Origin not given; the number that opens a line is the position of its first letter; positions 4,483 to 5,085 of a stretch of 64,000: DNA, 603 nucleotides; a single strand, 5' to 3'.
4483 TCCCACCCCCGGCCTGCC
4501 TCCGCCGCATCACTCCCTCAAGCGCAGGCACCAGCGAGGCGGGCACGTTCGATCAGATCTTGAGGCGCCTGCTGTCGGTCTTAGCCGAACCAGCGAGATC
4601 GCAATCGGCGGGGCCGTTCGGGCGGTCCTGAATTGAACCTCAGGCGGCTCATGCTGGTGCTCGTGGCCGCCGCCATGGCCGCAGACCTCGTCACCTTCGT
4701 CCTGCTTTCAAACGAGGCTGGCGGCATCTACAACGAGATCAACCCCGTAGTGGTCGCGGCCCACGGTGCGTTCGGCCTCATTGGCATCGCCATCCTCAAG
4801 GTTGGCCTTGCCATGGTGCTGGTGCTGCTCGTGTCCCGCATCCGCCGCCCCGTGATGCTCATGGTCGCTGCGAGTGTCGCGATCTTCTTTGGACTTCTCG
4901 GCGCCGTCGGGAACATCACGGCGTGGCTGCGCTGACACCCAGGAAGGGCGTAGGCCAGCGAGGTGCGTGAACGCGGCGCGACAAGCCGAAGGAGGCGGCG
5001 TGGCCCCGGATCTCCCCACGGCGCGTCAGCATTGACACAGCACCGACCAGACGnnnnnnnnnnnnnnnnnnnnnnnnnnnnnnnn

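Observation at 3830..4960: Lower-GC islet encoding a Cys-rich secreted protein with no canonical start, preceded by a direct-repeat hairpin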

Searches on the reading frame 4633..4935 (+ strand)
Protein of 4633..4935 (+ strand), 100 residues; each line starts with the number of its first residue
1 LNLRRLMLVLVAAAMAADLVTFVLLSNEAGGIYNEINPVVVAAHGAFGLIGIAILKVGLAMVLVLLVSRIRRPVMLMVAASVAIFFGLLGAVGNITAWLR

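Call 5: search_protein_families(library=pfam, proteins=[window:4633-4935:+], max_evalue=1)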
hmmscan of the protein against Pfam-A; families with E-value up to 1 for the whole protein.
window:4633-4935:+ (100 aa): 1 family
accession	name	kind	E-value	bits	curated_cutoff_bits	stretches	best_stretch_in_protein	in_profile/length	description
PF18902.5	DUF5658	-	0.0037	18.5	25.2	1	19-86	9-72/82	Domain of unknown function (DUF5658)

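Call 18: search_protein_families(library=ncbifam, proteins=[window:4633-4935:+], max_evalue=10)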
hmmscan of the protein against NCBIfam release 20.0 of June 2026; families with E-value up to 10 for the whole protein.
window:4633-4935:+ (100 aa): 1 family
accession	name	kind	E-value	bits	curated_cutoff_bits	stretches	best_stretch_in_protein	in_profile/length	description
NF041635.1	STM3941_fam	subfamily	6.3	6.7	40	0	49-92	8-51/157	STM3941 family protein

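Call 22: find_homologous_proteins(query=window:4633-4935:+, max_evalue=0.001)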
Query window:4633-4935:+ (100 aa): 5 proteins with E <= 0.001 among 46 candidates.
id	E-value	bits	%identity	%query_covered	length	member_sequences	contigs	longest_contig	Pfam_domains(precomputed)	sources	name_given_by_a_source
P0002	3.9e-46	173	100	94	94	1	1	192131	-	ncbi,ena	-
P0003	4.0e-40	153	81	100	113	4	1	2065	PF18902.6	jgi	jgi:hypothetical protein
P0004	7.8e-32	127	70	98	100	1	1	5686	-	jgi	-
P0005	9.7e-26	108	69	85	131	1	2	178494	-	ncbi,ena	-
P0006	2.8e-16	77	51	82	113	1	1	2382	-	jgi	jgi:hypothetical protein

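Call 23: find_encoding_contigs(protein=P0005, flank=6000, max_places=3)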
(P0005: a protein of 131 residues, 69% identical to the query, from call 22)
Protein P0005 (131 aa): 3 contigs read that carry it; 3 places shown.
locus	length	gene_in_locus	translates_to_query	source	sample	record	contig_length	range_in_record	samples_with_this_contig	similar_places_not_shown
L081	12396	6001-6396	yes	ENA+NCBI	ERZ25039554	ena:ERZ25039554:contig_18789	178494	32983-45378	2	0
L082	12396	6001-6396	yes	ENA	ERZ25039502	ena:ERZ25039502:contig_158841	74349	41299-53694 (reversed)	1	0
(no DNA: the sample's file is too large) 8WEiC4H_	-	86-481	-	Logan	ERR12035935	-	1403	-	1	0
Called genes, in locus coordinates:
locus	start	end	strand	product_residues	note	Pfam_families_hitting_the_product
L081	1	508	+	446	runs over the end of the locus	PF01595:CNNM, PF00571:CBS, PF03471:CorC_HlyC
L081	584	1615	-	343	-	PF00348:polyprenyl_synt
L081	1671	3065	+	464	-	PF11967:RecO_N, PF02565:RecO_C, PF01243:PNPOx_N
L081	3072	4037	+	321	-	PF01244:Peptidase_M19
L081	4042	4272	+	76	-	PF01244:Peptidase_M19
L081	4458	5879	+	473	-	PF00587:tRNA-synt_2b, PF03129:HGTP_anticodon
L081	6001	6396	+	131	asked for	-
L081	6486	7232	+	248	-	PF13560:HTH_31, PF13744:HTH_37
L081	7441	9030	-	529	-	PF14691:Fer4_20, PF00070:Pyr_redox (faint), PF01262:AlaDh_PNT_C (faint), PF01266:DAO (faint), PF01946:Thi4 (faint), PF07992:Pyr_redox_2, PF13241:NAD_binding_7 (faint), PF13450:NAD_binding_8 (weak), +1 more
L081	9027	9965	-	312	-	PF10418:DHODB_Fe-S_bind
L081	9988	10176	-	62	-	-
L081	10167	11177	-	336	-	-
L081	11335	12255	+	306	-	PF00781:DAGK_cat, PF19279:YegS_C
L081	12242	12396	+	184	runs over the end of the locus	PF22741:PTP-NADK (weak), PF22784:PTP-SAK, PF00782:DSPc, PF22785:Tc-R-P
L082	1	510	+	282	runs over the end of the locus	PF00571:CBS, PF03471:CorC_HlyC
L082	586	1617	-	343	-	PF00348:polyprenyl_synt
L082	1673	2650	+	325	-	PF11967:RecO_N, PF02565:RecO_C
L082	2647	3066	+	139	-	PF01243:PNPOx_N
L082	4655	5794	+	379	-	PF00587:tRNA-synt_2b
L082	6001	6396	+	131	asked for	-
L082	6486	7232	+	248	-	PF13560:HTH_31, PF13744:HTH_37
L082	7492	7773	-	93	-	PF07992:Pyr_redox_2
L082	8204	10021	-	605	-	PF10418:DHODB_Fe-S_bind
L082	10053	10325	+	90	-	-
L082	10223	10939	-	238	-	PF00149:Metallophos (weak)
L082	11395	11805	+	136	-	PF00781:DAGK_cat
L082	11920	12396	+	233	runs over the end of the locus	PF19279:YegS_C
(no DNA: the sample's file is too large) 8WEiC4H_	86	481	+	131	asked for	-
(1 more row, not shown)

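Call 24: find_encoding_contigs(protein=P0004, flank=6000, max_places=3)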
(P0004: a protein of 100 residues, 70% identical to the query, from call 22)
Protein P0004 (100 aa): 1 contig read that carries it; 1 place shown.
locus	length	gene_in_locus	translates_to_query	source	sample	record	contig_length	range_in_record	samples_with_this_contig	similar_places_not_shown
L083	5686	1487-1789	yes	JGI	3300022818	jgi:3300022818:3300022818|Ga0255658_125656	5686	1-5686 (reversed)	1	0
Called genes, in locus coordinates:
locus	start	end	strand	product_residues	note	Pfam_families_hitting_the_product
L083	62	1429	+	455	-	PF00595:PDZ, PF13180:PDZ_2 (weak), PF17820:PDZ_6, PF03572:Peptidase_S41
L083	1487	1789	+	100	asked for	-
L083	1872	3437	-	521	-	PF04055:Radical_SAM, PF12544:LAM_C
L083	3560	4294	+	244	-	-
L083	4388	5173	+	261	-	PF01209:Ubie_methyltran, PF13489:Methyltransf_23, PF13847:Methyltransf_31, PF08241:Methyltransf_11, PF08242:Methyltransf_12, PF13649:Methyltransf_25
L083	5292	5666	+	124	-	-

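Call 25: find_encoding_contigs(protein=P0003, flank=6000, max_places=3)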
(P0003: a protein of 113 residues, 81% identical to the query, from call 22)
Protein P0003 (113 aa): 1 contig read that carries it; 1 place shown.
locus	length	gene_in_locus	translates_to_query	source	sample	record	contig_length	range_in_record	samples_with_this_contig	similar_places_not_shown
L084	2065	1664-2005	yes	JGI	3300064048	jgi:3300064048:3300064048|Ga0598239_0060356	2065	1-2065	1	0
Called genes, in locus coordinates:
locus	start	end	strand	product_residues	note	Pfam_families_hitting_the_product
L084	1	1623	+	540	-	?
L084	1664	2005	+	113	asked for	PF18902:DUF5658 (weak)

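Call 31: find_encoding_contigs(protein=P0002, flank=3000, max_places=3)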
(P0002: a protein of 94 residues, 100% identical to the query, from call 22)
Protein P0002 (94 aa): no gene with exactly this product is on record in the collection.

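Call 73: search_protein_families(library=pfam, proteins=[P0003, P0004, P0005, P0006, window:4633-4935:+], max_evalue=0.1)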
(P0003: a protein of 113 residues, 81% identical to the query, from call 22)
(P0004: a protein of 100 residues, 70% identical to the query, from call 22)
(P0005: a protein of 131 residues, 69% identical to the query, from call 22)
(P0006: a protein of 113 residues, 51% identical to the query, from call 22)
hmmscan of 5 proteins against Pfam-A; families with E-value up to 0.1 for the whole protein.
P0003 (113 aa): 1 family
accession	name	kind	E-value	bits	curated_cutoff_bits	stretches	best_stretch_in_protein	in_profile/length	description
PF18902.5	DUF5658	-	3.8e-05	24.8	25.2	1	32-99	9-74/82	Domain of unknown function (DUF5658)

P0004 (100 aa): 1 family
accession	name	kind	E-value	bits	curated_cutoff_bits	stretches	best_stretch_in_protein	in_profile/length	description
PF18902.5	DUF5658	-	3.9e-05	24.8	25.2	1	19-86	9-74/82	Domain of unknown function (DUF5658)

P0005 (131 aa): 1 family
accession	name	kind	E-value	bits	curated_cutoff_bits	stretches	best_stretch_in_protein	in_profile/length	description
PF18902.5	DUF5658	-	0.0014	19.8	25.2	1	5-71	9-73/82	Domain of unknown function (DUF5658)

P0006 (113 aa): 1 family
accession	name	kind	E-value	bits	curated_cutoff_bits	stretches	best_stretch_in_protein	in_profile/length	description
PF18902.5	DUF5658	-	0.00025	22.2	25.2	1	42-102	20-78/82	Domain of unknown function (DUF5658)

window:4633-4935:+ (100 aa): 1 family
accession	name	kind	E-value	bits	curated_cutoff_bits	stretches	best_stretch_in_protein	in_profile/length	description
PF18902.5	DUF5658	-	0.0037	18.5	25.2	1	19-86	9-72/82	Domain of unknown function (DUF5658)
